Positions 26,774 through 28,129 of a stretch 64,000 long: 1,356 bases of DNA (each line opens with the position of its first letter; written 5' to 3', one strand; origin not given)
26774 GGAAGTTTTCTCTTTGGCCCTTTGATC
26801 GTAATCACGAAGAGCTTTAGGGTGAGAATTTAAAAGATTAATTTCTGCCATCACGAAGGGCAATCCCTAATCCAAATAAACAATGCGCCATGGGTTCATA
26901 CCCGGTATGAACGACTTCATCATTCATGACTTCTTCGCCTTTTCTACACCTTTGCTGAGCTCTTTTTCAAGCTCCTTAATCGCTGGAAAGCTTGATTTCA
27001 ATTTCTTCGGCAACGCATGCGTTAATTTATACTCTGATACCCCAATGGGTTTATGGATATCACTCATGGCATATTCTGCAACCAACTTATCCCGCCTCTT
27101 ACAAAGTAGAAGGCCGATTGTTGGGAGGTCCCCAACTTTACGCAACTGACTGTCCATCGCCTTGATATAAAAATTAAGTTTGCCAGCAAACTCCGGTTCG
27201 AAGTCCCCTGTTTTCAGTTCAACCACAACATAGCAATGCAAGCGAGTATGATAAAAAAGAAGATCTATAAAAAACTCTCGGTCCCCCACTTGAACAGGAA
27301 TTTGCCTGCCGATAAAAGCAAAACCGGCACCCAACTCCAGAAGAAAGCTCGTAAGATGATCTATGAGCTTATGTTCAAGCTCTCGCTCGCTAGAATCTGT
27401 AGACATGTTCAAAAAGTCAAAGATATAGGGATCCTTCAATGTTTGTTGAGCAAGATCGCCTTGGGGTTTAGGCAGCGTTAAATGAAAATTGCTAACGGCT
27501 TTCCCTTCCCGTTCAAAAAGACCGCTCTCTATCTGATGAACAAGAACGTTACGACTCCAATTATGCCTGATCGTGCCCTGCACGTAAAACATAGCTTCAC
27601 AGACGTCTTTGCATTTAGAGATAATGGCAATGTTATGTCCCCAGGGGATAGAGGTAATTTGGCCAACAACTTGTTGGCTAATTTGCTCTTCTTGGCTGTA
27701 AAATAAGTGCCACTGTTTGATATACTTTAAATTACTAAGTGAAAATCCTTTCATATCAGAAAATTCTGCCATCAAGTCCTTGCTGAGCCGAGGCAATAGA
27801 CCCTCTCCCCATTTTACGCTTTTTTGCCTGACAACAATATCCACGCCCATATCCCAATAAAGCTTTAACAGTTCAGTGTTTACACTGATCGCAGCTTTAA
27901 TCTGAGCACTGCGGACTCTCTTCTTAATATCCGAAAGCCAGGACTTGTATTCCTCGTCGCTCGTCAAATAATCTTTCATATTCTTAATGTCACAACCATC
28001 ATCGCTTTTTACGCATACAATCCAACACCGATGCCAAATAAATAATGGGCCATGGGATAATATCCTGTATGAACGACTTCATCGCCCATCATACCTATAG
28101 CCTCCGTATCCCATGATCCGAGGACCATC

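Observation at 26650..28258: YhcG/DUF1016 gene inserted with ~50-bp flanking direct repeats and a duplicated methyltransferase 5' end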

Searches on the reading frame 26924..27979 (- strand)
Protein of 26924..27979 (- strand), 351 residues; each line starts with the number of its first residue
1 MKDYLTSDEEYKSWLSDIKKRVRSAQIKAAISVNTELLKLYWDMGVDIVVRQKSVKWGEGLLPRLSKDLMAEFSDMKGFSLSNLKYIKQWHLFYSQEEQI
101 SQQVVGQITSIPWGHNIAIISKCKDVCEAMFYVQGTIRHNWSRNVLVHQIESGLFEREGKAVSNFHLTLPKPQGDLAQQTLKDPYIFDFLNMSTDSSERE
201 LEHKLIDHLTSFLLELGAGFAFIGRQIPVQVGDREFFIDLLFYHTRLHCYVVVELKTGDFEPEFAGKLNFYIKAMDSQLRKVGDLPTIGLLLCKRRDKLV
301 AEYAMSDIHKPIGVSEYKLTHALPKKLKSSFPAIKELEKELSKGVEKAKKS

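Call 4: search_protein_families(library=pfam, proteins=[window:26924-27979:-])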
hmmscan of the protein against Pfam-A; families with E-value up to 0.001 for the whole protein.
window:26924-27979:- (351 aa): 2 families
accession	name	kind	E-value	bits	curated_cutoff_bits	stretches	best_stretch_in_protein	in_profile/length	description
PF06250.17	YhcG_C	-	2.6e-63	213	32.5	1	178-331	1-156/157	YhcG PDDEXK nuclease domain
PF17761.7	DUF1016_N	-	6e-40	136.9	32.8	1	17-157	1-137/137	DUF1016 N-terminal domain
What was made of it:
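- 26924..27979 (-): Intact YhcG/DUF1016 PD-(D/E)XK nuclease-family gene (351 aa). It is a PADLOC defence candidate (PDC-S02) and has been acquired horizontally. Pfam PF17761 + PF06250 (call 4).
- Checked: YhcG (26924..27979, minus strand) matches both Pfam domains, PF17761 and PF06250, end to end (call 4).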

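Call 7: find_encoding_contigs(protein=window:26924-27979:-, flank=10000, max_places=10)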
Protein window:26924-27979:- (351 aa): no gene with exactly this product is on record in the collection.

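Call 9: find_homologous_proteins(query=window:26924-27979:-)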
Query window:26924-27979:- (351 aa): 8000 proteins with E <= 0.001 among 8000 candidates; the best 120 are listed.
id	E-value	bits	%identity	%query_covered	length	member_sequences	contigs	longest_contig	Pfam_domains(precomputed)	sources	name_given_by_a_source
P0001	6.4e-234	793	100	100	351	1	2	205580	PF17761.8,PF06250.18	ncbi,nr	ncbi:MAG: DUF1016 domain-containing protein [Chlamydiae bacterium]|nr:DUF1016 domain-containing prot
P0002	7.9e-198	674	83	100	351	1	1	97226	PF17761.8,PF06250.18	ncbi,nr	ncbi:MAG: DUF1016 domain-containing protein [Chlamydiae bacterium]|nr:DUF1016 domain-containing prot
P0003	8.7e-191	651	82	99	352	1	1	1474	PF17761.8,PF06250.18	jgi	jgi:predicted nuclease of restriction endonuclease-like (RecB) superfamily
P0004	3.6e-189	646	81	99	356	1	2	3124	PF17761.8,PF06250.18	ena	-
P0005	6.8e-189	645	80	100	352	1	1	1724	PF17761.8,PF06250.18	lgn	-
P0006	1.2e-184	631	78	100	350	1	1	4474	PF17761.8,PF06250.18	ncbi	ncbi:MAG: PDDEXK nuclease domain-containing protein [Candidatus Omnitrophota bacterium]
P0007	2.4e-182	624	79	98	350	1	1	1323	PF17761.8,PF06250.18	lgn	-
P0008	7.5e-181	619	77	100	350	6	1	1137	PF17761.8,PF06250.18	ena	-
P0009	1.9e-180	617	77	99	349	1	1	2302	PF17761.8,PF06250.18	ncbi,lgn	-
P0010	3.0e-177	607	75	100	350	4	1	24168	PF17761.8,PF06250.18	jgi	-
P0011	3.7e-177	607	76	100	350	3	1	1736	PF17761.8,PF06250.18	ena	-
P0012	2.3e-176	604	75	100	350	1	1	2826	PF17761.8,PF06250.18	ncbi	-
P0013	5.9e-176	603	75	100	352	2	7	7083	PF17761.8,PF06250.18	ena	-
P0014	6.9e-176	602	70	100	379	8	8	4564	PF17761.8,PF06250.18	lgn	-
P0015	4.3e-175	600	75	100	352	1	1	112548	PF17761.8,PF06250.18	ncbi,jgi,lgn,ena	ncbi:MAG: PDDEXK nuclease domain-containing protein [Candidatus Omnitrophota bacterium]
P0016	5.3e-175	599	74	100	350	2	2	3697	PF17761.8,PF06250.18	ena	-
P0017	8.9e-175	599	76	96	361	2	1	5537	PF17761.8,PF06250.18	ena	-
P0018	1.6e-174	598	74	100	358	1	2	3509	PF17761.8,PF06250.18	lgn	-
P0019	1.7e-174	598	74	100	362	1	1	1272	PF17761.8,PF06250.18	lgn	-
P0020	5.2e-174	596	74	99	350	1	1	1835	PF17761.8,PF06250.18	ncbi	-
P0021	1.2e-173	595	73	99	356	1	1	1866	PF17761.8,PF06250.18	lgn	-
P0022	1.4e-173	595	76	99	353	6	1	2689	PF17761.8,PF06250.18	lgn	-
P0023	2.5e-173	594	74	100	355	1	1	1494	PF17761.8,PF06250.18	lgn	-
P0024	3.0e-173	594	68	100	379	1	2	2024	PF17761.8,PF06250.18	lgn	-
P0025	3.6e-173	593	75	97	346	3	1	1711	PF17761.8,PF06250.18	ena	-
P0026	7.8e-173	592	74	100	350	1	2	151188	PF17761.8,PF06250.18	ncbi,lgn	-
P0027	8.6e-173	592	69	100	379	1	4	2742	PF17761.8,PF06250.18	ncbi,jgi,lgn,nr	ncbi:MAG: DUF1016 domain-containing protein [Planctomycetes bacterium]|nr:DUF1016 domain-containing 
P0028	1.0e-172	592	75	100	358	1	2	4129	PF17761.8,PF06250.18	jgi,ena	-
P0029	2.2e-172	591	74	99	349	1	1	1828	PF17761.8,PF06250.18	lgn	-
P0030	3.6e-172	590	69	100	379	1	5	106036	PF17761.8,PF06250.18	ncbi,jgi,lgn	jgi:predicted nuclease of restriction endonuclease-like (RecB) superfamily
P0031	5.0e-172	590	74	99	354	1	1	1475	PF17761.8,PF06250.18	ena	-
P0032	1.9e-171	588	74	98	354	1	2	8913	PF17761.8,PF06250.18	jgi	jgi:predicted nuclease of restriction endonuclease-like (RecB) superfamily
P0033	2.4e-171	587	70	100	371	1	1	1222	PF17761.8,PF06250.18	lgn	-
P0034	4.5e-171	587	75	98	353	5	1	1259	PF17761.8,PF06250.18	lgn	-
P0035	4.7e-171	586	75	98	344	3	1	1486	PF17761.8,PF06250.18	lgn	-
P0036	6.6e-171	586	75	98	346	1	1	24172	PF17761.8,PF06250.18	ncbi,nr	ncbi:MAG: DUF1016 family protein [Candidatus Omnitrophica bacterium]|nr:DUF1016 family protein [Cand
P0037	1.4e-169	582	72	98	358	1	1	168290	PF17761.8,PF06250.18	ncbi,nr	ncbi:MAG: DUF1016 family protein [Candidatus Omnitrophica bacterium]|nr:DUF1016 family protein [Cand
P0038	1.6e-169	581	74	98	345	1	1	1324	PF17761.8,PF06250.18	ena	-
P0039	1.9e-169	581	72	99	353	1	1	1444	PF17761.8,PF06250.18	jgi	jgi:predicted nuclease of restriction endonuclease-like (RecB) superfamily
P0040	2.0e-169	581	66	100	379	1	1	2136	PF17761.8,PF06250.18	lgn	-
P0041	5.6e-169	580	75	95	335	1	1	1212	PF17761.8,PF06250.18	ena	-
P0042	1.1e-168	579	72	100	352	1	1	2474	PF17761.8,PF06250.18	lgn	-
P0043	6.8e-168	576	71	99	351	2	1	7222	PF17761.8,PF06250.18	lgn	-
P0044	9.9e-168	576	70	100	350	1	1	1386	PF17761.8,PF06250.18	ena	-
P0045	1.4e-167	575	72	98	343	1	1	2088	PF17761.8,PF06250.18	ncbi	-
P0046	3.0e-166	571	71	98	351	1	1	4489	PF17761.8,PF06250.18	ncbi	-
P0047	4.2e-166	570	71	100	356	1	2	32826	PF17761.8,PF06250.18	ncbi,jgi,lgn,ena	-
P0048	1.6e-165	568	71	100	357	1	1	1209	PF17761.8,PF06250.18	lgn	-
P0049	2.8e-165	567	67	99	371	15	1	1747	PF17761.8,PF06250.18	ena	-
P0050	2.9e-165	567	70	97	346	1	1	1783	PF17761.8,PF06250.18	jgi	jgi:predicted nuclease of restriction endonuclease-like (RecB) superfamily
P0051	1.3e-164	565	69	95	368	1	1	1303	PF17761.8,PF06250.18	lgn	-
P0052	1.5e-164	565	69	100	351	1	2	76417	PF17761.8,PF06250.18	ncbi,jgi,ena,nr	ncbi:MAG: hypothetical protein A2231_02475 [Candidatus Firestonebacteria bacterium RIFOXYA2_FULL_40_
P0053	1.6e-164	565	66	97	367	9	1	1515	PF17761.8,PF06250.18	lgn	-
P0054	3.7e-164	564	67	95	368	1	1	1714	PF17761.8,PF06250.18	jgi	jgi:predicted nuclease of restriction endonuclease-like (RecB) superfamily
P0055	6.6e-164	563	68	97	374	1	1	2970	PF17761.8,PF06250.18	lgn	-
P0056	2.1e-163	561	69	97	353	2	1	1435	PF17761.8,PF06250.18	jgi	jgi:predicted nuclease of restriction endonuclease-like (RecB) superfamily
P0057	3.0e-163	561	70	99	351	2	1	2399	PF17761.8,PF06250.18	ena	-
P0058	3.9e-163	560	66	96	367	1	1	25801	PF17761.8,PF06250.18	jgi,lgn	jgi:predicted nuclease of restriction endonuclease-like (RecB) superfamily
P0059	4.1e-163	560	66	98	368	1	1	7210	PF17761.8,PF06250.18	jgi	jgi:predicted nuclease of restriction endonuclease-like (RecB) superfamily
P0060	4.8e-163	560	70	99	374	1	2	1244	PF17761.8,PF06250.18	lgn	-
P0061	6.6e-163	560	63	98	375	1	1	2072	PF17761.8,PF06250.18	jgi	jgi:predicted nuclease of restriction endonuclease-like (RecB) superfamily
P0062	8.6e-163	559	70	99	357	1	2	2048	PF17761.8,PF06250.18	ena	-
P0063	1.3e-162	559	67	100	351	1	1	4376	PF17761.8,PF06250.18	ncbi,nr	ncbi:MAG: DUF1016 domain-containing protein [Candidatus Omnitrophica bacterium]|nr:DUF1016 domain-co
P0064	1.3e-162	559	68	98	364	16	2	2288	PF17761.8,PF06250.18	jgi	jgi:predicted nuclease of restriction endonuclease-like (RecB) superfamily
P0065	1.8e-162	558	70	96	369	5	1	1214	PF17761.8,PF06250.18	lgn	-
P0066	3.1e-162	557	70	97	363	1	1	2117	PF17761.8,PF06250.18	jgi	jgi:predicted nuclease of restriction endonuclease-like (RecB) superfamily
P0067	4.1e-162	557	69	99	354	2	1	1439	PF17761.8,PF06250.18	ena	-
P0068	9.1e-162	556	70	95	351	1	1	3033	PF17761.8,PF06250.18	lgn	-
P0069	1.1e-161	556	69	97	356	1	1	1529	PF17761.8,PF06250.18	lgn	-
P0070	1.2e-161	556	67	97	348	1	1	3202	PF17761.8,PF06250.18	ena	-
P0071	1.4e-161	555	70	97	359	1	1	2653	PF17761.8,PF06250.18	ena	-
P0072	1.5e-161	555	65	98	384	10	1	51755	PF17761.8,PF06250.18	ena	-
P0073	2.0e-161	555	67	98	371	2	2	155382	PF17761.8,PF06250.18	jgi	jgi:predicted nuclease of restriction endonuclease-like (RecB) superfamily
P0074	2.0e-161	555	70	97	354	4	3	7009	PF17761.8,PF06250.18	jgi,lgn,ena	-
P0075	3.2e-161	554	70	97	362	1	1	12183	PF17761.8,PF06250.18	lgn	-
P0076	3.3e-161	554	68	99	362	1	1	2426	PF17761.8,PF06250.18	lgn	-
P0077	3.3e-161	554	69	96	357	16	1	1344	PF17761.8,PF06250.18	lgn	-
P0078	3.3e-161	554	66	97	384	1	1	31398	PF17761.8,PF06250.18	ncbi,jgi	jgi:predicted nuclease of restriction endonuclease-like (RecB) superfamily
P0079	6.6e-161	553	69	99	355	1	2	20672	PF17761.8,PF06250.18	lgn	-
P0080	8.4e-161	553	72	93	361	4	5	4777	PF17761.8,PF06250.18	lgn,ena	-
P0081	8.9e-161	553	70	97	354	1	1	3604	PF17761.8,PF06250.18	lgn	-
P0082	1.1e-160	552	63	97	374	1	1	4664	PF17761.8,PF06250.18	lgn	-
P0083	1.6e-160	552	69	97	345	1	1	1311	PF17761.8,PF06250.18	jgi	-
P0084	2.4e-160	551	68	97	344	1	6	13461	PF17761.8,PF06250.18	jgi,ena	-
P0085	2.7e-160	551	66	96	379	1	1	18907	PF17761.8,PF06250.18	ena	-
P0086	2.8e-160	551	69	100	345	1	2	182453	PF17761.8,PF06250.18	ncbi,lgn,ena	-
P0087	3.4e-160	551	65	99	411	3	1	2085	PF17761.8,PF06250.18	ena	-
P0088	3.6e-160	551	67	96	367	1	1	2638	PF17761.8,PF06250.18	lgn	-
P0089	3.6e-160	551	66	97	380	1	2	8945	PF17761.8,PF06250.18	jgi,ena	-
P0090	3.9e-160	551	66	95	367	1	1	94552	PF17761.8,PF06250.18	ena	-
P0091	4.1e-160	551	66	99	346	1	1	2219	PF17761.8,PF06250.18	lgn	-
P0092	4.4e-160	550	66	97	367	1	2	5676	PF17761.8,PF06250.18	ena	-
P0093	6.2e-160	550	66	97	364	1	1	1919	PF17761.8,PF06250.18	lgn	-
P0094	6.5e-160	550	70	97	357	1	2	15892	PF17761.8,PF06250.18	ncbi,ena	-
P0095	9.3e-160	549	70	95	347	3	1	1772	PF17761.8,PF06250.18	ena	-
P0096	1.2e-159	549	69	97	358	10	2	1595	PF17761.8,PF06250.18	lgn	-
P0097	1.5e-159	549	69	97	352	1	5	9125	PF17761.8,PF06250.18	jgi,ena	-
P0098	1.6e-159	549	69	97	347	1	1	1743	PF17761.8,PF06250.18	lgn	-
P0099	1.8e-159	548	66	97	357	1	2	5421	PF17761.8,PF06250.18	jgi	jgi:predicted nuclease of restriction endonuclease-like (RecB) superfamily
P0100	2.0e-159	548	69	96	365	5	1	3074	PF17761.8,PF06250.18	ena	-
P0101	2.0e-159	548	68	97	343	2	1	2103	PF17761.8,PF06250.18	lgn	-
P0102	2.6e-159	548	67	99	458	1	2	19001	PF17761.8,PF06250.18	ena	-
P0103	4.4e-159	547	67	97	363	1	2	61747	PF17761.8,PF06250.18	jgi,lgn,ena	jgi:predicted nuclease of restriction endonuclease-like (RecB) superfamily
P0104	4.4e-159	547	69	96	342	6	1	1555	PF17761.8,PF06250.18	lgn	-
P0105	5.3e-159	547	68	96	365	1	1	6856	PF17761.8,PF06250.18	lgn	-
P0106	5.5e-159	547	67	97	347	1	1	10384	PF17761.8,PF06250.18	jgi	jgi:predicted nuclease of restriction endonuclease-like (RecB) superfamily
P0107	5.8e-159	547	67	99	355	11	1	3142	PF17761.8,PF06250.18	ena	-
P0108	5.9e-159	547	66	97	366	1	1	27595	PF17761.8,PF06250.18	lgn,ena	-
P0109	6.3e-159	547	66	98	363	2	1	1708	PF17761.8,PF06250.18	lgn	-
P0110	7.1e-159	546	63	100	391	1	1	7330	PF17761.8,PF06250.18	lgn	-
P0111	1.1e-158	546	67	98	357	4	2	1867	PF17761.8,PF06250.18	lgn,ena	-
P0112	1.1e-158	546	64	98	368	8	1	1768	PF17761.8,PF06250.18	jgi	jgi:predicted nuclease of restriction endonuclease-like (RecB) superfamily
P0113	1.1e-158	546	65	99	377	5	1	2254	PF17761.8,PF06250.18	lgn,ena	-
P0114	1.2e-158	546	66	97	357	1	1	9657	PF17761.8,PF06250.18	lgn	-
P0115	1.4e-158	545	71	98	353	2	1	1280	PF17761.8,PF06250.18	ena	-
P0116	1.4e-158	545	69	97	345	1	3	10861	PF17761.8,PF06250.18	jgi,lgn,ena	-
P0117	1.5e-158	545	66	99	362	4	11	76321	PF17761.8,PF06250.18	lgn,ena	-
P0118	1.6e-158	545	68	98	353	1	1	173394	PF17761.8,PF06250.18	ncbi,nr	ncbi:MAG: DUF1016 domain-containing protein [Nitrospirae bacterium]|nr:DUF1016 domain-containing pro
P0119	1.9e-158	545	67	97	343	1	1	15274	PF17761.8,PF06250.18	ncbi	ncbi:MAG: PDDEXK nuclease domain-containing protein [Candidatus Omnitrophota bacterium]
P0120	2.4e-158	545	67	97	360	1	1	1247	PF17761.8,PF06250.18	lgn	-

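Call 11: find_encoding_contigs(protein=P0002, flank=10000, max_places=5)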
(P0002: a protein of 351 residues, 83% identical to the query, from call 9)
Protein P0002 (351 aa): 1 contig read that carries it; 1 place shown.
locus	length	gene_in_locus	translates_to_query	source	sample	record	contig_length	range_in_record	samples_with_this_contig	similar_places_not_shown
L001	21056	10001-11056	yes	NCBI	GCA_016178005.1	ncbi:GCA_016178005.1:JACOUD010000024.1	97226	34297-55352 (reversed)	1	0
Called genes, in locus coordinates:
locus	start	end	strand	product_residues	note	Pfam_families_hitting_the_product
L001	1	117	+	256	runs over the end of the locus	PF00535:Glycos_transf_2, PF13641:Glyco_tranf_2_3 (weak)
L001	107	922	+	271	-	PF00106:adh_short, PF08659:KR (weak), PF13561:adh_short_C2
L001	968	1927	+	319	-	-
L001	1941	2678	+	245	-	PF00106:adh_short, PF01370:Epimerase (faint), PF08659:KR, PF13561:adh_short_C2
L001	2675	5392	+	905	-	PF09586:YfhO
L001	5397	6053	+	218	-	PF13489:Methyltransf_23, PF13847:Methyltransf_31, PF08241:Methyltransf_11, PF08242:Methyltransf_12, PF13649:Methyltransf_25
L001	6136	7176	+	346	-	PF08240:ADH_N, PF00107:ADH_zinc_N, PF13602:ADH_zinc_N_2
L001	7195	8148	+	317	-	PF00535:Glycos_transf_2, PF10111:Glyco_tranf_2_2, PF13641:Glyco_tranf_2_3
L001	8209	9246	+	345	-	PF02661:Fic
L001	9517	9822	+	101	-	PF02868:Peptidase_M4_C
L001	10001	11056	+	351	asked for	PF17761:DUF1016_N, PF06250:YhcG_C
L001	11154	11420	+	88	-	PF20242:Emfourin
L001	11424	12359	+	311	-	PF01073:3Beta_HSD, PF01370:Epimerase, PF04321:RmlD_sub_bind, PF05368:NmrA (weak), PF16363:GDP_Man_Dehyd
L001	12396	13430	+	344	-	PF17761:DUF1016_N, PF06250:YhcG_C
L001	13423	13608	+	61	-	PF18993:Rv0078B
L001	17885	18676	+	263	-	PF17761:DUF1016_N, PF06250:YhcG_C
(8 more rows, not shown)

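Call 23: find_related_loci(query=window:26924-27979:-, collection=metagenome_contigs, flank=6000)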
Query window:26924-27979:- (351 aa) in metagenome_contigs; peptide patterns used: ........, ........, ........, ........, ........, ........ (x = any residue, [..] = any of these).
69 stretches matched a pattern; 9 encode a relative of the query (tblastn E <= 1e-3); 9 distinct loci.
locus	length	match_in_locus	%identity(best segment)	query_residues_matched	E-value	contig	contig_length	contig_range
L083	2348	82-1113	70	5-348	0e+0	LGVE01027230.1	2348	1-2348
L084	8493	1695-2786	64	1-345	2e-164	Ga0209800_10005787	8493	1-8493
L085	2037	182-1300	64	2-348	4e-176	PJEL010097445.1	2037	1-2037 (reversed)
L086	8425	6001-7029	68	8-342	1e-160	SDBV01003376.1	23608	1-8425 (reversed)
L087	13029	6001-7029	60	2-346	7e-146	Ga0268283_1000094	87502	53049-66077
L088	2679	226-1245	53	9-341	1e-130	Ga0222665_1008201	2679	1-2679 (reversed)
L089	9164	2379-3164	49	1-331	8e-65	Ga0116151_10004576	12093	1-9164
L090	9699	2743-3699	36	8-338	3e-59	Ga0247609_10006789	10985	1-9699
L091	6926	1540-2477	38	8-328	2e-48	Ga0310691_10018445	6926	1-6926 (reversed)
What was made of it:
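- Tried and rejected: The metagenome scan with YhcG gave only 9 loci (call 23).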

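Call 24: find_encoding_contigs(protein=P0015, flank=6000, max_places=3)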
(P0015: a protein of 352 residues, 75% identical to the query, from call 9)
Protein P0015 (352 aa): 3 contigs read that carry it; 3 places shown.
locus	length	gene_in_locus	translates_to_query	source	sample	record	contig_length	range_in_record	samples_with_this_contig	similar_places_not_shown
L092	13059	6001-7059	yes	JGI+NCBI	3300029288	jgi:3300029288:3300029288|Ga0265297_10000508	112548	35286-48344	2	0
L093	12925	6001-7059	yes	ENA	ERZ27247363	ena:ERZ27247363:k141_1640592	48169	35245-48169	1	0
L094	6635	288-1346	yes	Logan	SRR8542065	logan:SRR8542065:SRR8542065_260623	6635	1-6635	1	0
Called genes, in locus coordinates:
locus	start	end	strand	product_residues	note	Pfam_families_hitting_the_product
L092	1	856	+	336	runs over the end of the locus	PF00224:PK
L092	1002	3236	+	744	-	PF00982:Glyco_transf_20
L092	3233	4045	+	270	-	PF02358:Trehalose_PPase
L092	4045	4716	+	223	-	PF19027:DUF5752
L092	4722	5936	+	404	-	PF21269:TreT_GT1, PF00534:Glycos_transf_1, PF13692:Glyco_trans_1_4, PF20706:GT4-conflict (weak)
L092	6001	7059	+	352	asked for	PF17761:DUF1016_N, PF06250:YhcG_C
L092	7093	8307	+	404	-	-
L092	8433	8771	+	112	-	PF04026:SpoVG (weak)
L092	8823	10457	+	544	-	PF12965:DUF3854, PF13481:AAA_25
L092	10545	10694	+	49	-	-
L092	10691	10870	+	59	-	PF12728:HTH_17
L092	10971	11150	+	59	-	-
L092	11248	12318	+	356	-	PF24624:Int_N, PF13495:Phage_int_SAM_4 (faint), PF00589:Phage_integrase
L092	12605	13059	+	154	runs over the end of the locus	PF00359:PTS_EIIA_2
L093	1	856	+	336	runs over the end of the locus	PF00224:PK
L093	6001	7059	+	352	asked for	PF17761:DUF1016_N, PF06250:YhcG_C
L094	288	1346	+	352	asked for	PF17761:DUF1016_N, PF06250:YhcG_C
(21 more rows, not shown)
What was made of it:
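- In L092 a 75% (aa) identical YhcG lies at the edge of an island that carries an integrase and an excisionase-like HTH_17 gene (call 24).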

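Call 25: find_encoding_contigs(protein=P0026, flank=6000, max_places=3)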
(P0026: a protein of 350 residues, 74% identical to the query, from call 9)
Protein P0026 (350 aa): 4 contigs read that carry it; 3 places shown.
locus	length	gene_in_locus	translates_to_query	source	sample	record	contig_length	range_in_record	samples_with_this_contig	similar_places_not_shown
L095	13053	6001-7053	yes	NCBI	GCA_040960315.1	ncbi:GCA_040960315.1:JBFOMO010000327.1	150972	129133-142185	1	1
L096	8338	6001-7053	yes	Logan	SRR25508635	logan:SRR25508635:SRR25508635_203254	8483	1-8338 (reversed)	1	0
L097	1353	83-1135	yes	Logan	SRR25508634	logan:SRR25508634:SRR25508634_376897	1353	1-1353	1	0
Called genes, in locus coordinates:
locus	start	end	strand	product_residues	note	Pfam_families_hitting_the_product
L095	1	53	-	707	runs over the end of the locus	PF03190:Thioredox_DsbH, PF13098:Thioredoxin_2 (weak), PF13899:Thioredoxin_7, PF07470:Glyco_hydro_88 (faint)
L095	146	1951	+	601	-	PF19363:DUF5939, PF00211:Guanylate_cyc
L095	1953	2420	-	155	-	PF01161:PBP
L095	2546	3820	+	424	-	PF02403:Seryl_tRNA_N, PF00587:tRNA-synt_2b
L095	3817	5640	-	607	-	PF00009:GTP_EFTU, PF01926:MMR_HSR1 (weak), PF22042:EF-G_D2 (weak), PF03144:GTP_EFTU_D2, PF00679:EFG_C, PF21018:BipA_C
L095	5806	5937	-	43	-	-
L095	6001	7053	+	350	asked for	PF17761:DUF1016_N, PF06250:YhcG_C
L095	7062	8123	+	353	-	PF03773:ArsP_1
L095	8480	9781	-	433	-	PF01476:LysM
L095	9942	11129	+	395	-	PF01135:PCMT (weak), PF13489:Methyltransf_23 (weak), PF01209:Ubie_methyltran (weak), PF08242:Methyltransf_12 (weak), PF13649:Methyltransf_25, PF13847:Methyltransf_31, PF08241:Methyltransf_11, PF13847:Methyltransf_31, +2 more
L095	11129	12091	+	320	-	PF04055:Radical_SAM, PF12345:DUF3641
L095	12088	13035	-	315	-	PF21033:RMD1-3 (faint), PF12895:ANAPC3 (faint), PF07719:TPR_2 (faint), PF13428:TPR_14 (faint), PF13431:TPR_17 (faint), PF13432:TPR_16 (faint), PF14559:TPR_19 (faint), PF23914:TPR_CcmH_CycH, +1 more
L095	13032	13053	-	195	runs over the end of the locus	PF06439:3keto-disac_hyd (weak)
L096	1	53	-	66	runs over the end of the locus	?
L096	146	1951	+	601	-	PF19363:DUF5939, PF00211:Guanylate_cyc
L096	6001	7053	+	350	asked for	PF17761:DUF1016_N, PF06250:YhcG_C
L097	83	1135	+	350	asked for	PF17761:DUF1016_N, PF06250:YhcG_C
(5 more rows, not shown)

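Call 26: find_encoding_contigs(protein=P0010, flank=6000, max_places=3)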
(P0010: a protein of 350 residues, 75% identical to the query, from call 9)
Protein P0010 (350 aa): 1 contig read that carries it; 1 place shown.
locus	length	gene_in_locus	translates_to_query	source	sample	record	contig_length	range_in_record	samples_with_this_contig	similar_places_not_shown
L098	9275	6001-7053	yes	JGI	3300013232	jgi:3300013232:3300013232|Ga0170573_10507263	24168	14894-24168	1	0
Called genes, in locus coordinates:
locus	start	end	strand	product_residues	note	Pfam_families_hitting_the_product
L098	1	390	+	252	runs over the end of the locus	PF01209:Ubie_methyltran (weak), PF13489:Methyltransf_23, PF13847:Methyltransf_31, PF08241:Methyltransf_11, PF08242:Methyltransf_12, PF13649:Methyltransf_25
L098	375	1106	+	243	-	PF01522:Polysacc_deac_1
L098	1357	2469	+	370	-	PF13776:DUF4172, PF02661:Fic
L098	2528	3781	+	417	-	PF07690:MFS_1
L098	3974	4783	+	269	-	PF01209:Ubie_methyltran, PF03848:TehB (weak), PF13489:Methyltransf_23, PF05175:MTS, PF13847:Methyltransf_31, PF08241:Methyltransf_11, PF08242:Methyltransf_12, PF13649:Methyltransf_25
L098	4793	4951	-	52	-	-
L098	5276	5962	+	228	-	PF09952:AbiEi_2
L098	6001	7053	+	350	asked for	PF17761:DUF1016_N, PF06250:YhcG_C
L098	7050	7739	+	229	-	PF00149:Metallophos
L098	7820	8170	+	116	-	PF07929:PRiA4_ORF3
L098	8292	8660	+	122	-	PF12728:HTH_17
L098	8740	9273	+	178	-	?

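Call 29: find_encoding_contigs(protein=P0004, flank=3000, max_places=3)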
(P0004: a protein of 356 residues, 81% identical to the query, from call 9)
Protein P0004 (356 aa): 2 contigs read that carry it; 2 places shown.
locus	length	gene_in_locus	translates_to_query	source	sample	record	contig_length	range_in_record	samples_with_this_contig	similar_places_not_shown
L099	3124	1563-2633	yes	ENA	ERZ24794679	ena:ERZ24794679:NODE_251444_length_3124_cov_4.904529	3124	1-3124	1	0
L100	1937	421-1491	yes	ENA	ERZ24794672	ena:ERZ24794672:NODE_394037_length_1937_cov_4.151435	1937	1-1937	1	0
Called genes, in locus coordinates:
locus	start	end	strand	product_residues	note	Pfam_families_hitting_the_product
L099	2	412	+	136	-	?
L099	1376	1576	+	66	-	PF13560:HTH_31 (weak), PF01381:HTH_3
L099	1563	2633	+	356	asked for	PF17761:DUF1016_N, PF06250:YhcG_C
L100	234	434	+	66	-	PF13560:HTH_31 (weak), PF01381:HTH_3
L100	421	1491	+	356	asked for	PF17761:DUF1016_N, PF06250:YhcG_C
